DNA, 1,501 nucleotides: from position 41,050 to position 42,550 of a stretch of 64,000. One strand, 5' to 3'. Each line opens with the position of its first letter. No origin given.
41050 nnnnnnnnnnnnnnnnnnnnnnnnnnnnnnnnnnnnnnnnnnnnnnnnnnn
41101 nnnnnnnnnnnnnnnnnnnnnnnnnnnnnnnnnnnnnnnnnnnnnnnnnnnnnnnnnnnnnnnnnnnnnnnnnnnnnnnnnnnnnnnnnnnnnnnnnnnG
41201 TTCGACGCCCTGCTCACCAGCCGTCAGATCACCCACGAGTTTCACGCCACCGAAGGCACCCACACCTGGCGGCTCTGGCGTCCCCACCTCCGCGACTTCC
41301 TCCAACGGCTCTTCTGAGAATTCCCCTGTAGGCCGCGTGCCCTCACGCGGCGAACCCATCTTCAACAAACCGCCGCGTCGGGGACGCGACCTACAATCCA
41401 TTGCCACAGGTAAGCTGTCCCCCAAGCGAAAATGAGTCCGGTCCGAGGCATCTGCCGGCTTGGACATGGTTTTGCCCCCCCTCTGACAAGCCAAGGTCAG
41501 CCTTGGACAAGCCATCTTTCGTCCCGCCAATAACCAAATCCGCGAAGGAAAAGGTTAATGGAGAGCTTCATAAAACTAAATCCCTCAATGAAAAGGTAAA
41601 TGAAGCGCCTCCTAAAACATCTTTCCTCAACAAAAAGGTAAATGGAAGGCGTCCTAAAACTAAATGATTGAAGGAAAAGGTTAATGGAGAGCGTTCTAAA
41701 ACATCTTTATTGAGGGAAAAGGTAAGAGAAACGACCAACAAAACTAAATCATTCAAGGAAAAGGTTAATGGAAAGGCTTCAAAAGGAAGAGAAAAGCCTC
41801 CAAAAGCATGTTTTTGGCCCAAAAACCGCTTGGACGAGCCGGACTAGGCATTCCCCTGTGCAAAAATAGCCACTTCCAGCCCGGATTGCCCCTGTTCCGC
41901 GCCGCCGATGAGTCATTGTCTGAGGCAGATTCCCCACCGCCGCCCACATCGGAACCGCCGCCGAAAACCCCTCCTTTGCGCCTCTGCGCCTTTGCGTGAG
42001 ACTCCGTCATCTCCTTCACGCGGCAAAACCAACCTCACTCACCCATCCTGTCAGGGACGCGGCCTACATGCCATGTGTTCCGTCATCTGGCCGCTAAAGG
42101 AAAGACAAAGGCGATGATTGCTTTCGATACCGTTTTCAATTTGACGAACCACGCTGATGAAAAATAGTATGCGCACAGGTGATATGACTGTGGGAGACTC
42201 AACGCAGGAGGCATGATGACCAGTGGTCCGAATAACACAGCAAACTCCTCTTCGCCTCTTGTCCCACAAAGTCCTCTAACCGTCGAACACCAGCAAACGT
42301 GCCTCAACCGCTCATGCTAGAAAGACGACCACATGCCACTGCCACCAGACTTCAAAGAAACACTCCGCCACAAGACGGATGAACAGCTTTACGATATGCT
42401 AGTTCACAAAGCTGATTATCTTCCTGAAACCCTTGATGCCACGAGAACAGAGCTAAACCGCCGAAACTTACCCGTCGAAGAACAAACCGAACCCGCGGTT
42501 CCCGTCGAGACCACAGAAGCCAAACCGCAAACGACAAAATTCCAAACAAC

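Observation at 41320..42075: AT-rich island containing an exactly phased 42-nt x 6 repeat array, bounded by ~58-nt direct repeats with TGTAGG-hairpins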

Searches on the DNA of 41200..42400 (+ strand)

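Call 5: search_rna_families(source=window, start=41200, end=42400, threshold=evalue, max_evalue=10, show_alignments=3)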
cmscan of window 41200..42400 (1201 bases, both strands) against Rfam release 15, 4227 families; matches with E-value up to 10: 5.
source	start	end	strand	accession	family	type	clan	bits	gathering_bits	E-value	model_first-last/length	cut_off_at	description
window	41325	41396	-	RF04248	MIR7486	Gene; miRNA;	-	19.2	67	2.5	1-87/87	no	MIR7486 microRNA precursor family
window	41327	41395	-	RF04104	MIR918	Gene; miRNA;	-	17.5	268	2.3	1-265/265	no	MIR918 microRNA precursor family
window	41544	41627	-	RF00742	MIR162_1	Gene; miRNA;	CL00150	16.3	75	2.1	1-112/112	no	MIR162_1 microRNA precursor family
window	41749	41855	+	RF02158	NPPA-AS1_3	Gene; lncRNA;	-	14.2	55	2.3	1-108/108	no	NPPA antisense RNA 1 conserved region 3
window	41480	41519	-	RF02475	GlsR6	Gene; snRNA; snoRNA; CD-box;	-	11.7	75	10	1-59/59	no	Small nucleolar RNA GlsR6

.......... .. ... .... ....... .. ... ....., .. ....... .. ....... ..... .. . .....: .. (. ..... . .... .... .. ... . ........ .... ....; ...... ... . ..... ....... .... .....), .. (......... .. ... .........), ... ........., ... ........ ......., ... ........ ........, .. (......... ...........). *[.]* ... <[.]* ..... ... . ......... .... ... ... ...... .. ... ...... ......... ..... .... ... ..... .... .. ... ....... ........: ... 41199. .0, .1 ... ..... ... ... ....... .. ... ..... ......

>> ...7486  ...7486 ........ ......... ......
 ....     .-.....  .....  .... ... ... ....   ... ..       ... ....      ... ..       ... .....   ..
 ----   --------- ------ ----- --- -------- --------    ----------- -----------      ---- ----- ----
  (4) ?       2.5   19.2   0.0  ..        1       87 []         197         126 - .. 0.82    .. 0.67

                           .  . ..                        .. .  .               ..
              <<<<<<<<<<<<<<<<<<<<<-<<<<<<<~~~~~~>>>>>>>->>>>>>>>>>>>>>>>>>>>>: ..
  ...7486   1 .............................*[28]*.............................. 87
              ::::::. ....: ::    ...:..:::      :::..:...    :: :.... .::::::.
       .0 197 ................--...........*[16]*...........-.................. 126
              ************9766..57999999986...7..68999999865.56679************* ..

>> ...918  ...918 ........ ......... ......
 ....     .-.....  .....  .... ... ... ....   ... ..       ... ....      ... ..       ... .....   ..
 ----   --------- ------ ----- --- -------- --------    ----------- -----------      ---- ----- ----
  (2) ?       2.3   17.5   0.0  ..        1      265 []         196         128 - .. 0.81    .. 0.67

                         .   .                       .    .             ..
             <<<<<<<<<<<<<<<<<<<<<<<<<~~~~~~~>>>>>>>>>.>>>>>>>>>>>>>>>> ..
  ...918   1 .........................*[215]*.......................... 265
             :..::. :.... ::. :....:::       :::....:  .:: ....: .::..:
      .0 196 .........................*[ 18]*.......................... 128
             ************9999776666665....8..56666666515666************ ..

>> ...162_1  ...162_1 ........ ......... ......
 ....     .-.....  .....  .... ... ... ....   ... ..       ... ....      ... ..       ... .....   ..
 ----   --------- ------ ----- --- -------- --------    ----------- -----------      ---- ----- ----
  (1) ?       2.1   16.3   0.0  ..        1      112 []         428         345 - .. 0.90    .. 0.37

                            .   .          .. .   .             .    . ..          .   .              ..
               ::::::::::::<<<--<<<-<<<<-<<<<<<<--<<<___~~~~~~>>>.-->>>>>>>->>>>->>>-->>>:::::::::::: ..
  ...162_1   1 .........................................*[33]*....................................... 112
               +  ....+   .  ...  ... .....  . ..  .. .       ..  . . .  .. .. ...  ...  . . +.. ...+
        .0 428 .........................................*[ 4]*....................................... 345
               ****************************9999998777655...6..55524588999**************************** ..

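Call 21: search_dna_similar(query=window:41400-42330:+, collection=plasmids, mode=distant, max_evalue=0.01)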
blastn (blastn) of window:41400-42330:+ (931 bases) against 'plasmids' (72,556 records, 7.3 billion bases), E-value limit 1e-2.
No match.

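Call 22: search_dna_similar(query=window:41400-42330:+, collection=phages, mode=distant, max_evalue=0.01)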
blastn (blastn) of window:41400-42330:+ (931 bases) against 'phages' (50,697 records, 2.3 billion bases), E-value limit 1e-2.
No match.

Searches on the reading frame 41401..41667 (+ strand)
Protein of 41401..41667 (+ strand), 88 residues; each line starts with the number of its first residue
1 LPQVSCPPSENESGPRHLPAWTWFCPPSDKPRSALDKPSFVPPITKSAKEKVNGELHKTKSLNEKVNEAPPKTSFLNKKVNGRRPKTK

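Call 10: search_protein_families(library=pfam, proteins=[window:41401-41667:+], max_evalue=0.01)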
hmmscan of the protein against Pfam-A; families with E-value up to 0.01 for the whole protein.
window:41401-41667:+ (88 aa): 0 families

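Call 56: search_protein_representatives(protein=window:41401-41664:+)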
Query: 88 residues. Proteins with E-value up to 0.001 (for the whole library): 2; up to 1e-10: 0; up to 1e-30: 0. The best 2 are listed.
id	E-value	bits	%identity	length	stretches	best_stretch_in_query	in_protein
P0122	7.8e-05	39.2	29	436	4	41-81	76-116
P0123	5.6e-04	36.4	42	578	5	23-88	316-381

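Call 58: search_protein_families(library=pfam, proteins=[P0123, P0122], max_evalue=10)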
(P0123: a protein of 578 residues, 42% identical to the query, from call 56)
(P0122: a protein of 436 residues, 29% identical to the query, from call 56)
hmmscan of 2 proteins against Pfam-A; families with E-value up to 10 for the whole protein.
P0123 (578 aa): 16 families
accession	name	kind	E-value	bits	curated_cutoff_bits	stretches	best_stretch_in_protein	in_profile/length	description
PF07889.17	DUF1664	-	0.0064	17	34.6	3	332-393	62-123/124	Protein of unknown function (DUF1664)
PF23991.1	DUF7310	-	0.0079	17.1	40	1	342-422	2-81/83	Coiled-coil region of unknown function (DUF7310)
PF05531.17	NPV_P10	-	0.019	15.9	29.8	3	344-390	12-61/75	Nucleopolyhedrovirus P10 protein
PF12072.13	RNase_Y_N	-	0.021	14.7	32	1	333-392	86-145/201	RNase Y N-terminal region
PF12382.13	Peptidase_A2_2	-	0.023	15.1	27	0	309-344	80-114/137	Retrotransposon peptidase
PF20667.3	Sec10_N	-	0.036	14.6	27.4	0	363-404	41-82/118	Exocyst complex component Sec10, N-terminal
PF04977.20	DivIC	-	0.061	13.6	28.9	1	304-355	6-57/80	Septum formation initiator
PF00261.25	Tropomyosin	-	0.23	11.3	38.6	1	323-443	119-239/242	Tropomyosin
PF16526.10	CLZ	-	0.34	11.8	26.7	2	365-412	11-58/71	C-terminal leucine zipper domain of cyclic nucleotide-gated channels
PF19220.6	Rod_CreS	-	0.6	9.5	100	1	322-441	27-146/359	Crescentin, rod domain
PF10805.13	DUF2730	-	2.2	8.9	24.9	1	369-427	38-98/102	Protein of unknown function (DUF2730)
PF04136.21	COG3_N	-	2.6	8.4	27.9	2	374-447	7-82/147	Conserved oligomeric Golgi complex subunit 3, N-terminal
PF25762.1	HAUS1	-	3.1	7.9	40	1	332-443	110-221/236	HAUS augmin-like complex subunit 1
PF06008.19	Laminin_I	-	3.6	7.7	34.6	2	376-444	38-106/259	Laminin Domain I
PF02403.27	Seryl_tRNA_N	-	3.9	8.2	28.2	2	322-393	29-96/108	Seryl-tRNA synthetase N-terminal domain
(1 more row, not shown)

P0122 (436 aa): 12 families
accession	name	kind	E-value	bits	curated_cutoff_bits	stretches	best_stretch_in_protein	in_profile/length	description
PF01957.25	NfeD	-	2.5e-08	34.4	29.1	4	78-102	14-38/57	NfeD-like C-terminal, partner-binding domain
PF23718.1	DUF7160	-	2e-05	25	27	0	18-48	18-48/54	Family of unknown function (DUF7160)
PF04304.18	DUF454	-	8.6e-05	23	35.1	0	24-61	36-73/115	Protein of unknown function (DUF454)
PF11638.13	DnaA_N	-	0.00019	21.5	24.6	0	28-43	16-31/65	DnaA N-terminal domain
PF18652.6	Adhesin_P1_N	-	0.0007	20.3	27.1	0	370-398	10-38/106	Adhesin P1 N-terminal domain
PF09075.15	STb_secrete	-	0.00095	19.6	25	0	100-120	15-35/48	Heat-stable enterotoxin B, secretory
PF14791.11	DNA_pol_B_thumb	-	0.0049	17.1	25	0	24-37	3-16/63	DNA polymerase beta thumb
PF17565.7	DUF5471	-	0.023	15.4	25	0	72-102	37-66/70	Family of unknown function (DUF5471)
PF01873.23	eIF-5_eIF-2B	-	0.084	13.2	27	0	100-143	37-81/117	Domain found in IF2B/IF5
PF12154.13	HCMVantigenic_N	-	0.21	12.2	25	0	26-39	21-34/36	Glycoprotein B N-terminal antigenic domain of HCMV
PF04369.19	Lactococcin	-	1.3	9.7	23.1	0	26-54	25-53/60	Lactococcin-like family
PF12905.13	Glyco_hydro_101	-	3.7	7.3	25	0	6-44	185-223/272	Endo-alpha-N-acetylgalactosaminidase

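Call 69: search_protein_families(library=padloc, proteins=[window:41401-41664:+], max_evalue=0.1)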
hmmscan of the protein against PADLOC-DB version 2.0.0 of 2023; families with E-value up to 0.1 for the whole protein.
window:41401-41664:+ (88 aa): 0 families

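Call 70: search_protein_families(library=phrogs, proteins=[window:41401-41664:+], max_evalue=0.1)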
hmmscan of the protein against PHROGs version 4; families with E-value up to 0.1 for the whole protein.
window:41401-41664:+ (88 aa): 0 families

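Call 74: find_encoding_contigs(protein=window:41401-41667:+, flank=5000, max_places=6)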
Protein window:41401-41667:+ (88 aa): no gene with exactly this product is on record in the collection.

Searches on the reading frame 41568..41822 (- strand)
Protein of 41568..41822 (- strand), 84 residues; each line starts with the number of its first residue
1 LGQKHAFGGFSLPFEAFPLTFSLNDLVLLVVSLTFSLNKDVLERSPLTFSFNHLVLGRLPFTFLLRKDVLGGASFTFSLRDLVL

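Call 10: search_protein_families(library=pfam, proteins=[window:41568-41822:-], max_evalue=0.01)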
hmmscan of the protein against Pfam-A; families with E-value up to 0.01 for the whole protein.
window:41568-41822:- (84 aa): 0 families

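Call 43: find_encoding_contigs(protein=window:41568-41822:-, flank=5000, max_places=6)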
Protein window:41568-41822:- (84 aa): no gene with exactly this product is on record in the collection.

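Call 45: find_homologous_proteins(query=window:41571-41822:-, max_evalue=10)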
Query window:41571-41822:-: 13 candidates shared short words with the query, none scored E <= 10.

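Call 69: search_protein_families(library=padloc, proteins=[window:41571-41822:-], max_evalue=0.1)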
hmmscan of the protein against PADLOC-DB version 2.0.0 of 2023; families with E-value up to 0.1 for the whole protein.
window:41571-41822:- (84 aa): 0 families

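Call 70: search_protein_families(library=phrogs, proteins=[window:41571-41822:-], max_evalue=0.1)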
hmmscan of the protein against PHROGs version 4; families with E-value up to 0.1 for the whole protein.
window:41571-41822:- (84 aa): 0 families

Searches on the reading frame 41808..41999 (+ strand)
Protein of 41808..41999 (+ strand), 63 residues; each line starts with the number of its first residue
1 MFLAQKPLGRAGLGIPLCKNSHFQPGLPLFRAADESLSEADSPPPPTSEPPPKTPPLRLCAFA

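Call 48: search_protein_families(library=pfam, proteins=[window:41808-41999:+], max_evalue=1)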
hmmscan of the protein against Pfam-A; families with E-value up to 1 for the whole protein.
window:41808-41999:+ (63 aa): 0 families

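Call 102: list_cluster_members(proteins=[window:41808-41996:+, window:41908-42114:+, window:41768-42010:-, window:41768-42019:-, window:42086-42307:-, window:42086-42214:-, window:41782-41949:-, window:42054-42269:-, window:41401-41664:+, window:41571-41822:-])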
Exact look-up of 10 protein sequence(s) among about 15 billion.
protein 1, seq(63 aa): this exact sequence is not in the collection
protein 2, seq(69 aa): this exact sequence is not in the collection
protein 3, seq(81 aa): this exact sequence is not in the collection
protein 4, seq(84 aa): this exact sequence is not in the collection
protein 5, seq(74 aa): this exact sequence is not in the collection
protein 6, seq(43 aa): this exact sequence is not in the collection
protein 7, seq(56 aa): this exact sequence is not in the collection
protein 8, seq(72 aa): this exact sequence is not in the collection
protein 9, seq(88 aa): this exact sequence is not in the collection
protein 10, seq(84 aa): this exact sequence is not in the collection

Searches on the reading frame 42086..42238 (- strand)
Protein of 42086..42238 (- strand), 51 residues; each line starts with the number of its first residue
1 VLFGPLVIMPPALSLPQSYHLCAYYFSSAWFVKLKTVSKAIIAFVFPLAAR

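Call 103: list_cluster_members(proteins=[window:42086-42238:-, window:41768-41947:-, window:41782-41937:-, window:41668-41844:+, window:41503-41664:+, window:41394-41537:-, window:41571-41756:-, window:41814-41996:+, window:41782-41916:-, window:42054-42176:-])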
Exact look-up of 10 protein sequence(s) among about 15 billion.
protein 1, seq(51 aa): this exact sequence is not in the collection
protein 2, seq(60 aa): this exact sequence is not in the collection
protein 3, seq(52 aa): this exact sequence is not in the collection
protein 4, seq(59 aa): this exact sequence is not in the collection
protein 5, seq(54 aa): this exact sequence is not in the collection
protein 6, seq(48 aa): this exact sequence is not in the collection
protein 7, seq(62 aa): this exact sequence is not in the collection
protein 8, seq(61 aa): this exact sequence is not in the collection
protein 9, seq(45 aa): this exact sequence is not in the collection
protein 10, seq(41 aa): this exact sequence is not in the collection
